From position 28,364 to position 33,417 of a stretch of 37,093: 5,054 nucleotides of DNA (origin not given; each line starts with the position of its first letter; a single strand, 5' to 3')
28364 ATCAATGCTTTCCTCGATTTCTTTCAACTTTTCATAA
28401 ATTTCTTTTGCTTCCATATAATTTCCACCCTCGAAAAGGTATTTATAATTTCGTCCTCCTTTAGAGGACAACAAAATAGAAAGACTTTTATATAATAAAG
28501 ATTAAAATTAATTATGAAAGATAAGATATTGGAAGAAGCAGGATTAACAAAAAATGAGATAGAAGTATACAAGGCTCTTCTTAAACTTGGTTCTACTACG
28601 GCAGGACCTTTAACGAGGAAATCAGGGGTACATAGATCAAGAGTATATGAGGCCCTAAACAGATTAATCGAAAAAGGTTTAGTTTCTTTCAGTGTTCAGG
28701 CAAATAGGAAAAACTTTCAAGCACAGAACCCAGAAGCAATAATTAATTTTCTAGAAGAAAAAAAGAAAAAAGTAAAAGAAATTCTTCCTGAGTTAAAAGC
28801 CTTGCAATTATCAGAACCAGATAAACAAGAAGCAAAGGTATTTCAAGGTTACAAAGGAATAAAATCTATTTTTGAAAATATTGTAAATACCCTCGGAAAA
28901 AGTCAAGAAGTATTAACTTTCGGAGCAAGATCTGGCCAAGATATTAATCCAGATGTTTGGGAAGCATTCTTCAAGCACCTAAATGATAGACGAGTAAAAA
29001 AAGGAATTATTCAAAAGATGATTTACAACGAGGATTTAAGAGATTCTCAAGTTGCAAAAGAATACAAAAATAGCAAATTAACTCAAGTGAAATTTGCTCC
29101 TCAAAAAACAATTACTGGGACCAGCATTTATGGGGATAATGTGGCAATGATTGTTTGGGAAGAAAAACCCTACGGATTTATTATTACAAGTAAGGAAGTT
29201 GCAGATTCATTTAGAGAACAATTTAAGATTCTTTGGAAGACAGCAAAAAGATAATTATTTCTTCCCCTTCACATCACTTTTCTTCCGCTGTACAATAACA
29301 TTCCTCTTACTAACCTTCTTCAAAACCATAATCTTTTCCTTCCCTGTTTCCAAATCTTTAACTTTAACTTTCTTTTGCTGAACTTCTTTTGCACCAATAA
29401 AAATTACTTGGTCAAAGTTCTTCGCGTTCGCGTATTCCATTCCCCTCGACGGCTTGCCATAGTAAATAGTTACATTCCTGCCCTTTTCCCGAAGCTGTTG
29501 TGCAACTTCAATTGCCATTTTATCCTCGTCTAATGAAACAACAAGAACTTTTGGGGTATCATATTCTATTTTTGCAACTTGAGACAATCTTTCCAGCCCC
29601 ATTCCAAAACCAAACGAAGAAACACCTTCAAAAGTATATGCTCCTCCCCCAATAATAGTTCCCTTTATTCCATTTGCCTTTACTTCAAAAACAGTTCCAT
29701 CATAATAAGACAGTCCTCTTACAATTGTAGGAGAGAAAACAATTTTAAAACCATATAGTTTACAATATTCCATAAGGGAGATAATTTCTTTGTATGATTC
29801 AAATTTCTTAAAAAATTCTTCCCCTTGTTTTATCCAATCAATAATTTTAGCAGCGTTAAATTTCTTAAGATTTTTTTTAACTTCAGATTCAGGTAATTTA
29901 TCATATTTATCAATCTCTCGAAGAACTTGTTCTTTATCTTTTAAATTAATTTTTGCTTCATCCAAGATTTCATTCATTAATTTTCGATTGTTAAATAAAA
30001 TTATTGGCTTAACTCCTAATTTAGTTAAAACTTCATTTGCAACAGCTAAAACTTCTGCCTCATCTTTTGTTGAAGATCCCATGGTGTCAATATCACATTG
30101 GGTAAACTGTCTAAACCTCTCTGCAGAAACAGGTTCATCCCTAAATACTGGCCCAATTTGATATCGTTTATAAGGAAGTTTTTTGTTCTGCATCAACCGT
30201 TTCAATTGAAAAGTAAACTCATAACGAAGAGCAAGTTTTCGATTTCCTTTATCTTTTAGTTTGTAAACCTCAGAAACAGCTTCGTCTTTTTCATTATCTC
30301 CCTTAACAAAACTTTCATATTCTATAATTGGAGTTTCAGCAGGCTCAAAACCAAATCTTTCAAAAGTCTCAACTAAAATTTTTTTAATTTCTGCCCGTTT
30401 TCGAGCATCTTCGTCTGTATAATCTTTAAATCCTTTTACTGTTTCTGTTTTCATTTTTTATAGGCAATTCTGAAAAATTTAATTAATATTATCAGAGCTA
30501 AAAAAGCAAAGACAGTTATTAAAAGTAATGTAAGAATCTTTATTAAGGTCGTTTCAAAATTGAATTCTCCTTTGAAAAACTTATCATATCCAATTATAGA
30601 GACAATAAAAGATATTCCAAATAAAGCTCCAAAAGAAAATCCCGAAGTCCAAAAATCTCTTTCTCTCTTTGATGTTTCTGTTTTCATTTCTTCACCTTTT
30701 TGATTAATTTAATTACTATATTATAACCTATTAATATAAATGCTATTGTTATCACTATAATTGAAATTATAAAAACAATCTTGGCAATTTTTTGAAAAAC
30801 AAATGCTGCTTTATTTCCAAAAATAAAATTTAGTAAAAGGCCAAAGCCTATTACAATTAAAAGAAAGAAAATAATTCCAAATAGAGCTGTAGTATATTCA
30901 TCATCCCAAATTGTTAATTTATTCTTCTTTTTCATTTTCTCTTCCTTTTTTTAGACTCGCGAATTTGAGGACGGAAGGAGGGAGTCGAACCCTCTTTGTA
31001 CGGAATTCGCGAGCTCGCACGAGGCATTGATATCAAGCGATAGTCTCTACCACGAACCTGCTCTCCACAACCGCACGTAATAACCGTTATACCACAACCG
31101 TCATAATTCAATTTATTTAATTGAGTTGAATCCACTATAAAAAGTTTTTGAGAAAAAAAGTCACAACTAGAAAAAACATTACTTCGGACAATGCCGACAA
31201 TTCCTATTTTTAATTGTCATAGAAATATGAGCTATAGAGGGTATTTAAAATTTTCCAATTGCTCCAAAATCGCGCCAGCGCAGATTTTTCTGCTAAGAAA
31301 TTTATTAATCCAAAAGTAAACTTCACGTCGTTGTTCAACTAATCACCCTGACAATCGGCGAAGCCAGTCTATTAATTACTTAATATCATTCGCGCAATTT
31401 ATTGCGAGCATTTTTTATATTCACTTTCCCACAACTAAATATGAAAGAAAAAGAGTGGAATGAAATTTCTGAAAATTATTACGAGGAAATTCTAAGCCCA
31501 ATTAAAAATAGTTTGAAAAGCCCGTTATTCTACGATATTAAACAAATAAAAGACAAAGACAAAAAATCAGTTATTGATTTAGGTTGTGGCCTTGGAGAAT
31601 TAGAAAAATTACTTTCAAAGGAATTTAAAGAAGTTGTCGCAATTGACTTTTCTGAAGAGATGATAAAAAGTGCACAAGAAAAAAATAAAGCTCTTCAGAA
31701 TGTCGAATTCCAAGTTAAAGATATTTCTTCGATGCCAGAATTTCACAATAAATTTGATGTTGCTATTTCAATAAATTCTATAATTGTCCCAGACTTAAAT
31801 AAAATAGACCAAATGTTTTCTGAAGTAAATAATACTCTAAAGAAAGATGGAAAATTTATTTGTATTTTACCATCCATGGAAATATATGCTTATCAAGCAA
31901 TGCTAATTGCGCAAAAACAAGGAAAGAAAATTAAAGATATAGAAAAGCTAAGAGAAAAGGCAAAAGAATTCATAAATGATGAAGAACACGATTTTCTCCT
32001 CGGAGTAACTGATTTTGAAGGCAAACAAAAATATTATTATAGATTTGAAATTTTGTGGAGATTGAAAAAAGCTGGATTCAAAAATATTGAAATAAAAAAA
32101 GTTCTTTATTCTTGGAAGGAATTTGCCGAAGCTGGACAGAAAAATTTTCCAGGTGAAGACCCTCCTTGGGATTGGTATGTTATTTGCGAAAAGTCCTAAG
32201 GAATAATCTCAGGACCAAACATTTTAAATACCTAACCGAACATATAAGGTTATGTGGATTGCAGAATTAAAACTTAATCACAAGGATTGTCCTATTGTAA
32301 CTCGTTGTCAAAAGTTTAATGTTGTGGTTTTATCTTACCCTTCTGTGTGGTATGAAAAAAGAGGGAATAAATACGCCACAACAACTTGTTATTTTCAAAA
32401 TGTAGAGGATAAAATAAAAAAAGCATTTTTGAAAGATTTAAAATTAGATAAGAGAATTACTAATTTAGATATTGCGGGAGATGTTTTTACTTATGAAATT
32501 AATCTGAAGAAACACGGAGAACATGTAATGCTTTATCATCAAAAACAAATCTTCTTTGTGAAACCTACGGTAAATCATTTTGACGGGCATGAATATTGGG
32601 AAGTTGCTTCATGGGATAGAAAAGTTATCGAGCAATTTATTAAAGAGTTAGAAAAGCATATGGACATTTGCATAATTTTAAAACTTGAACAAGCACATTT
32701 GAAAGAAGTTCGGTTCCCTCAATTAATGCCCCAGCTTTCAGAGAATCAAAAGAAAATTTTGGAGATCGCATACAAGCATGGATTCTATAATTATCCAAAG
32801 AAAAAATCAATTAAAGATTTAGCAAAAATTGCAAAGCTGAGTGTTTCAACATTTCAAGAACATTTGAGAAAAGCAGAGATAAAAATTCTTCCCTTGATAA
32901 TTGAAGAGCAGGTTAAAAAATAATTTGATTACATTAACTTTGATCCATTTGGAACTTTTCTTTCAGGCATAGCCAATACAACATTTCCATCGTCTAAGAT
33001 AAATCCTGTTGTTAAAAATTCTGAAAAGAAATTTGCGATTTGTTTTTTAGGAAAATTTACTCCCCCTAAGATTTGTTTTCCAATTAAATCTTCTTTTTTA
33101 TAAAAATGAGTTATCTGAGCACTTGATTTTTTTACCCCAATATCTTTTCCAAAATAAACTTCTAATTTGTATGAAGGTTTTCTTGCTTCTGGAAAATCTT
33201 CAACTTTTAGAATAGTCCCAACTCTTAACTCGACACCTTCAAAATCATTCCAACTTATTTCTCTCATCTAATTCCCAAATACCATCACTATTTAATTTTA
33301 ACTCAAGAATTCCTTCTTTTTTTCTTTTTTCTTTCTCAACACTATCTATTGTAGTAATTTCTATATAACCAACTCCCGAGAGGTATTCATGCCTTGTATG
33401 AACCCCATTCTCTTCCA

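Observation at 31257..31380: Dispersed, same-orientation intergenic repeat family with a position-conserved but sequence-variable GC hairpin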

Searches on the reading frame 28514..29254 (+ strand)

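Call 36: search_protein_families(library=pfam, proteins=[window:28514-29254:+], max_evalue=0.001)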
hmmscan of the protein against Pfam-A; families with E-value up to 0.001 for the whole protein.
window:28514-29254:+ (246 aa): 2 families
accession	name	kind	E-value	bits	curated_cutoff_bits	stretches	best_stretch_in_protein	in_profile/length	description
PF01978.25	TrmB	-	6.7e-17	61.6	25.6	1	6-73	1-67/68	Sugar-specific transcriptional regulator TrmB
PF13730.12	HTH_36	-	0.00078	19.6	25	0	33-57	31-55/55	Helix-turn-helix domain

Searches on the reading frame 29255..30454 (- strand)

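Call 36: search_protein_families(library=pfam, proteins=[window:29255-30454:-], max_evalue=0.001)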
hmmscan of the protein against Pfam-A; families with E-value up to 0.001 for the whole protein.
window:29255-30454:- (399 aa): 5 families
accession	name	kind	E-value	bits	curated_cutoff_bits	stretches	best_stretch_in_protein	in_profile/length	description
PF13393.11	tRNA-synt_His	-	7.4e-34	117.8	25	1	8-289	1-307/308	Histidyl-tRNA synthetase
PF00152.25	tRNA-synt_2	-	1.4e-09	37.9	25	1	15-222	20-213/308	tRNA synthetases class II (D, K and N)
PF01409.25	tRNA-synt_2d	-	1.9e-08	34.5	19.8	1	21-146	20-153/246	tRNA synthetases class II core domain (F)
PF03129.25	HGTP_anticodon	-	4.9e-08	33.4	21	1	302-380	1-86/94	Anticodon binding domain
PF00587.30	tRNA-synt_2b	-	8.3e-08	32.9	29.3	1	64-262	1-124/179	tRNA synthetase class II core domain (G, H, P, S and T)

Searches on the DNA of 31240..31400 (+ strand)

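Call 78: search_dna_similar(query=window:31240-31400:+, collection=phages, mode=distant, max_evalue=0.01, max_rows=10)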
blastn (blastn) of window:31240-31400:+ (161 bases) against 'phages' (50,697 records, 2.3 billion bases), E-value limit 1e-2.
No match.

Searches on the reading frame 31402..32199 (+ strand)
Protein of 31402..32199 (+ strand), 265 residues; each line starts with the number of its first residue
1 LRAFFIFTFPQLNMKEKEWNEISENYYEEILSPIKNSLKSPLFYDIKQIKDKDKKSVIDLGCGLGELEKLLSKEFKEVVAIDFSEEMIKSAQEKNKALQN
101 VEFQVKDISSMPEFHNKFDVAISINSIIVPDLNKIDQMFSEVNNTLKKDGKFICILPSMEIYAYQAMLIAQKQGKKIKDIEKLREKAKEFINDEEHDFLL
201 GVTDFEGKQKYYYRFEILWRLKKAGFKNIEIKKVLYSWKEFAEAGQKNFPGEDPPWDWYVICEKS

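Call 24: search_protein_families(library=pfam, proteins=[window:31402-32199:+], max_evalue=0.001)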
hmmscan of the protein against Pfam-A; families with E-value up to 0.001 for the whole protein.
window:31402-32199:+ (265 aa): 16 families
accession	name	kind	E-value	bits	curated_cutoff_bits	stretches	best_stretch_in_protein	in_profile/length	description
PF13847.12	Methyltransf_31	-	2.7e-20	73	27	1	52-169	2-114/145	Methyltransferase domain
PF13649.12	Methyltransf_25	-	2.2e-19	70.4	27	1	57-150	1-97/97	Methyltransferase domain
PF08241.18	Methyltransf_11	-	1.5e-16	61.2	21.2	1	59-154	2-95/95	Methyltransferase domain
PF13489.12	Methyltransf_23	-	5.2e-13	49.5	27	1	51-230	20-163/164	Methyltransferase domain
PF08242.18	Methyltransf_12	-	1.6e-12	48.5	30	1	58-152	1-98/98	Methyltransferase domain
PF05175.20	MTS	-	1.1e-08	35.3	23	1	47-157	25-141/170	Methyltransferase small domain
PF01209.24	Ubie_methyltran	-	1.5e-08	34.7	20.1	1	47-159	41-156/233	ubiE/COQ5 methyltransferase family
PF02353.26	CMAS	-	2e-07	31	27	1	52-154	61-164/273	Mycolic acid cyclopropane synthetase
PF05219.18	DREV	-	2.4e-06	27.3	26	1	49-154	90-186/265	DREV methyltransferase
PF03291.22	mRNA_G-N7_MeTrfase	-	2.7e-06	27.1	26.6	1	34-104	40-113/315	mRNA (guanine-N(7))-methyltransferase domain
PF06325.19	PrmA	-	5.5e-06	26.5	22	1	51-154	159-258/296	Ribosomal protein L11 methyltransferase (PrmA)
PF05401.17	NodS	-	7.6e-06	26.3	24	1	50-154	40-144/201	Nodulation protein S (NodS)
PF13679.12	Methyltransf_32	-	8.8e-06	26.2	27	1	48-105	19-84/143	Methyltransferase domain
PF03848.20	TehB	-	1.1e-05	25.5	20.4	1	55-161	32-138/193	Tellurite resistance protein TehB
PF00398.26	RrnaAD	-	0.00022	20.9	24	1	47-109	24-86/263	Ribosomal RNA adenine dimethylase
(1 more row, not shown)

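Call 73: find_homologous_proteins(query=window:31441-32199:+, max_evalue=1e-40)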
Query window:31441-32199:+ (252 aa): 76 proteins with E <= 1e-40 among 944 candidates.
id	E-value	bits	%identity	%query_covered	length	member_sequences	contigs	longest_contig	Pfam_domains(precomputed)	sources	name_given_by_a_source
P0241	9.2e-161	551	100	100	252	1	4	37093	PF13489.13,PF02353.27,PF05219.18,PF08241.19,PF05401.17,PF13847.13,PF06325.20,PF03848.21,PF05175.21,PF13649.13,PF03291.23,PF13679.13,PF01209.25,PF08242.19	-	-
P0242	1.3e-112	393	68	100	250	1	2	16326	PF13847.13,PF13489.13,PF02353.27,PF05175.21,PF13649.13,PF01209.25,PF08241.19,PF08242.19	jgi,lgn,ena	-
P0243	7.6e-107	375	67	100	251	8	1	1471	PF13847.13,PF13489.13,PF02353.27,PF13649.13,PF05219.18,PF01209.25,PF08241.19,PF08242.19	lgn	-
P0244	1.6e-103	364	65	100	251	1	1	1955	PF13847.13,PF13489.13,PF02353.27,PF05175.21,PF13649.13,PF05219.18,PF01209.25,PF08241.19,PF08242.19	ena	-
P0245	3.9e-101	356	63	100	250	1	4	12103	PF13847.13,PF13489.13,PF06325.20,PF02353.27,PF05175.21,PF13649.13,PF05219.18,PF01209.25,PF08241.19,PF08242.19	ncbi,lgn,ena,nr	ncbi:demethylmenaquinone methyltransferase [archaeon BMS3Abin17]|nr:demethylmenaquinone methyltransf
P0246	3.8e-100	353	60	100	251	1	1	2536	PF13847.13,PF13489.13,PF05175.21,PF13649.13,PF05219.18,PF01209.25,PF08241.19,PF08242.19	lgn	-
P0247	3.3e-99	350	61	100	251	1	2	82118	PF13847.13,PF13489.13,PF05175.21,PF13649.13,PF05219.18,PF01209.25,PF08241.19,PF08242.19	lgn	-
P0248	1.2e-98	348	63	100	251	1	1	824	PF13847.13,PF13489.13,PF03848.21,PF02353.27,PF05175.21,PF13649.13,PF01209.25,PF08241.19,PF08242.19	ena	-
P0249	2.8e-98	347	65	100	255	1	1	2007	PF13489.13,PF02353.27,PF05219.18,PF08241.19,PF13847.13,PF06325.20,PF03848.21,PF05175.21,PF13649.13,PF05148.22,PF13679.13,PF01209.25,PF08242.19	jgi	-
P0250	3.1e-97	343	61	100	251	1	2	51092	PF13847.13,PF13489.13,PF02353.27,PF05175.21,PF13649.13,PF05219.18,PF01209.25,PF08241.19,PF08242.19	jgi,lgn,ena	-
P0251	9.7e-97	341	60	100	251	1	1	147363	PF13847.13,PF13489.13,PF05175.21,PF13649.13,PF05219.18,PF01209.25,PF08241.19,PF08242.19,PF05401.17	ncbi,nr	ncbi:Ubiquinone/menaquinone biosynthesis C-methyltransferase UbiE [uncultured archaeon]|nr:Ubiquinon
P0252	4.6e-96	339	60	100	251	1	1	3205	PF13489.13,PF02353.27,PF05219.18,PF08241.19,PF13847.13,PF03848.21,PF05175.21,PF13649.13,PF05148.22,PF13679.13,PF01209.25,PF08242.19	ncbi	-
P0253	1.1e-95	338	59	100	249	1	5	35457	PF13489.13,PF05219.18,PF08241.19,PF05401.17,PF13847.13,PF03848.21,PF05175.21,PF13649.13,PF01728.26,PF01209.25,PF08242.19,PF05958.18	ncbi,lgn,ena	ncbi:MAG: class I SAM-dependent methyltransferase [Nanoarchaeota archaeon]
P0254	8.4e-95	335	60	100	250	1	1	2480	PF13847.13,PF13489.13,PF03848.21,PF02353.27,PF05175.21,PF13649.13,PF05219.18,PF01209.25,PF08241.19,PF08242.19,PF05401.17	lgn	-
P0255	8.8e-94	332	58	100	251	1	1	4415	PF13847.13,PF13489.13,PF03848.21,PF02353.27,PF05175.21,PF13649.13,PF05219.18,PF01209.25,PF08241.19,PF08242.19,PF05401.17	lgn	-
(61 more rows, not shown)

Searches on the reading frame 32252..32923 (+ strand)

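Call 36: search_protein_families(library=pfam, proteins=[window:32252-32923:+], max_evalue=0.001)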
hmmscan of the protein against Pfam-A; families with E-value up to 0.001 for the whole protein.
window:32252-32923:+ (223 aa): 2 families
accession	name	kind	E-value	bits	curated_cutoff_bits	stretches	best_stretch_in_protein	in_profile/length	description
PF04967.18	HTH_10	-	1.1e-16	60.8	23.1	1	162-213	1-52/53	HTH DNA binding domain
PF13412.12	HTH_24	-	0.00055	19.9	21.9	0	165-208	4-41/48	Winged helix-turn-helix DNA-binding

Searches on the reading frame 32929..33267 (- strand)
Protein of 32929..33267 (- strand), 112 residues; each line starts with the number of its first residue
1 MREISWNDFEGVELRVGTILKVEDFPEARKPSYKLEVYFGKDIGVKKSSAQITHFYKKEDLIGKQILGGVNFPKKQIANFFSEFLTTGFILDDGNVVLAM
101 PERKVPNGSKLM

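Call 37: search_protein_families(library=pfam, proteins=[window:32929-33267:-], max_evalue=0.001)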
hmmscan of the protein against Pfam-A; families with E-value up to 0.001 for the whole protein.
window:32929-33267:- (112 aa): 1 family
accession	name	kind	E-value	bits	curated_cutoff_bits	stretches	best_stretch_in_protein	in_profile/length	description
PF01588.26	tRNA_bind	-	2.2e-09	37.7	27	1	14-110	1-96/96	Putative tRNA binding domain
